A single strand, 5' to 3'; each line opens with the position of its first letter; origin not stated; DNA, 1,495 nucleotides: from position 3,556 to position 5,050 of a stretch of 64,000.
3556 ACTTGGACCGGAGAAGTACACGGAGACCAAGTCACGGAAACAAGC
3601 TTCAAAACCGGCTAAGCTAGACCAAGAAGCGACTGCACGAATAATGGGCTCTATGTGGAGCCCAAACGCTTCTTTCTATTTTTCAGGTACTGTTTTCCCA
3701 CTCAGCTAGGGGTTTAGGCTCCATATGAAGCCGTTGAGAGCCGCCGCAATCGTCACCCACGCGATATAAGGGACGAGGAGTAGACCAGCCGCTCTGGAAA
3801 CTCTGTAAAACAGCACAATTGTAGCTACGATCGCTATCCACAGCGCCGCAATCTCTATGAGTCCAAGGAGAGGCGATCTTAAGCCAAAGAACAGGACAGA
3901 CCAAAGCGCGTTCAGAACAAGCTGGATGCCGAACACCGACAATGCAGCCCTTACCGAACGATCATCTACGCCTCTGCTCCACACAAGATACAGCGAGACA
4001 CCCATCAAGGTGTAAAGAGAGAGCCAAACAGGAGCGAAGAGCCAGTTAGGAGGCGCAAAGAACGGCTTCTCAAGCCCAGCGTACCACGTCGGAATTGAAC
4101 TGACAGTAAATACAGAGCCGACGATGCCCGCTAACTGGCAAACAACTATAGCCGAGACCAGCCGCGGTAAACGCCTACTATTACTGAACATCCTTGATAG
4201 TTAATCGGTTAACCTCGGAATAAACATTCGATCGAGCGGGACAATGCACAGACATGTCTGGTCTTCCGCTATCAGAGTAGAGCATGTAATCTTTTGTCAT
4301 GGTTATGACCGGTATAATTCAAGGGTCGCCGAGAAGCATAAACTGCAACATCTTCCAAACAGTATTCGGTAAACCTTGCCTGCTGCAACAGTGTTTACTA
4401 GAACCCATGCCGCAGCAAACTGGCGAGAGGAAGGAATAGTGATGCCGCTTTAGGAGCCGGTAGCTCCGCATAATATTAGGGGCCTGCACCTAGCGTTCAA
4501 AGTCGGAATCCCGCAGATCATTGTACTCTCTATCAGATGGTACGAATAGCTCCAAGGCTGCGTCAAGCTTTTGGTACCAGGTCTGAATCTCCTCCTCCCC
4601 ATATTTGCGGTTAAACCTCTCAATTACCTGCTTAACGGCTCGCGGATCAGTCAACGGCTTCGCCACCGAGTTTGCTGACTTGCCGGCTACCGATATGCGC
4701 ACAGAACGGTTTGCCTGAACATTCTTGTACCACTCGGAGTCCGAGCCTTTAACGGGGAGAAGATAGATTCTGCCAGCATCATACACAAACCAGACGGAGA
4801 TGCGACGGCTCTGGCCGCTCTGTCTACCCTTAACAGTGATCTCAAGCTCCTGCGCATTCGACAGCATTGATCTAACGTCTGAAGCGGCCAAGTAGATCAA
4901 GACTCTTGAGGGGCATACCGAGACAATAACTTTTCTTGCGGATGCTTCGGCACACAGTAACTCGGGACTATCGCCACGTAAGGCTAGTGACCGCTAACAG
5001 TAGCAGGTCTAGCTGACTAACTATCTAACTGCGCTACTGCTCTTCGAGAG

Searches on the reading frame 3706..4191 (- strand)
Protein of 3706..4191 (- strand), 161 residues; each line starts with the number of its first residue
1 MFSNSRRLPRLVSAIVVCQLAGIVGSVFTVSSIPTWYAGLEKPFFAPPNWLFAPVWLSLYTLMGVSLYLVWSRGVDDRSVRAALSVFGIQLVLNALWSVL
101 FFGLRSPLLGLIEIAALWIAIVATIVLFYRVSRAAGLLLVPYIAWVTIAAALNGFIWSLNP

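Call 26: search_protein_families(library=pfam, proteins=[window:3706-4191:-], max_evalue=0.001)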
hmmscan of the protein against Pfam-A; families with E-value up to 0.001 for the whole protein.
window:3706-4191:- (161 aa): 1 family
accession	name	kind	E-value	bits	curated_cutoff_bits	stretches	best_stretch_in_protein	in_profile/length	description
PF03073.20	TspO_MBR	-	6.5e-52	175.6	24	1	14-157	1-144/145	TspO/MBR family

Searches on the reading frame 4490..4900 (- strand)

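Call 26: search_protein_families(library=pfam, proteins=[window:4490-4900:-], max_evalue=0.001)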
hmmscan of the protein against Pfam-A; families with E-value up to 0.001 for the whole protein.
window:4490-4900:- (136 aa): 2 families
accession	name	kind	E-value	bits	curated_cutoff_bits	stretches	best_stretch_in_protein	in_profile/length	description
PF10012.15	DUF2255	-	4.7e-14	53.1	29.8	1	13-106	5-98/115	Uncharacterized protein conserved in bacteria (DUF2255)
PF04075.20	F420H2_quin_red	-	2.9e-11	44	22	1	17-88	24-98/130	F420H(2)-dependent quinone reductase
